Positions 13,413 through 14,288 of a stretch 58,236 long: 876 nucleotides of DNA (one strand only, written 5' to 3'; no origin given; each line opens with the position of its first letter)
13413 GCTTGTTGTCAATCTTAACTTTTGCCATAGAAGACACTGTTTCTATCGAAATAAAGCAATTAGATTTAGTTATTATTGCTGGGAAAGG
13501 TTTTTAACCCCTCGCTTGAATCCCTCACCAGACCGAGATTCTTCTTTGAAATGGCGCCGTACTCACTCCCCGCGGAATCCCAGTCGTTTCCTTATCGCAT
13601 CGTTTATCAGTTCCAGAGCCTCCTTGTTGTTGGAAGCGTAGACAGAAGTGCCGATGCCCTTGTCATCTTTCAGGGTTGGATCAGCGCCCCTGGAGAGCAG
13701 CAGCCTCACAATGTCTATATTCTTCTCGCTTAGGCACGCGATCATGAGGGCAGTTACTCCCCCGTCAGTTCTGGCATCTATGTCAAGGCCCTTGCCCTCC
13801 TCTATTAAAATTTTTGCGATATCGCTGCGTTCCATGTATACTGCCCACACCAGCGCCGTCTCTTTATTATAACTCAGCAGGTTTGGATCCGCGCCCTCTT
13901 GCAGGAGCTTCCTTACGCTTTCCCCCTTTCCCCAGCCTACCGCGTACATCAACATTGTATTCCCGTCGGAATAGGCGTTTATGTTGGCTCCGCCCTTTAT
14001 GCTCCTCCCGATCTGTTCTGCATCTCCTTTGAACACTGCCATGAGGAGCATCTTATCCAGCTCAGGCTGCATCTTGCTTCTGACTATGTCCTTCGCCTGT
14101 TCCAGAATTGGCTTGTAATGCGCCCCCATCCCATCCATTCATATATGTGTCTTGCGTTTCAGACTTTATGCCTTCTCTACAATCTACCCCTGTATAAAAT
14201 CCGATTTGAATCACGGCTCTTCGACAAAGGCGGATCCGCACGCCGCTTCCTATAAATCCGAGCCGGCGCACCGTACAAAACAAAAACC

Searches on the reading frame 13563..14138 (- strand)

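Call 58: search_protein_families(library=pfam, proteins=[window:13563-14138:-], max_evalue=0.001)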
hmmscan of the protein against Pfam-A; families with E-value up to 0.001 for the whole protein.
window:13563-14138:- (191 aa): 5 families
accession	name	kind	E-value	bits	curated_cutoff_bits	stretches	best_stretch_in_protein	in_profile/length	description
PF12796.13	Ank_2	-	8.1e-36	122.9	27.3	3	74-158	12-90/90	Ankyrin repeats (3 copies)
PF00023.36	Ank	-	1.2e-21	76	21.1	2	127-159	2-33/33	Ankyrin repeat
PF13637.12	Ank_4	-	3.9e-15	56.1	22.7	1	73-112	11-50/50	Ankyrin repeats (many copies)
PF13606.12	Ank_3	-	5.9e-15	54.1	22.3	0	127-154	2-28/30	Ankyrin repeat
PF13857.12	Ank_5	-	6e-14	52.5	27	1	111-164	1-51/56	Ankyrin repeats (many copies)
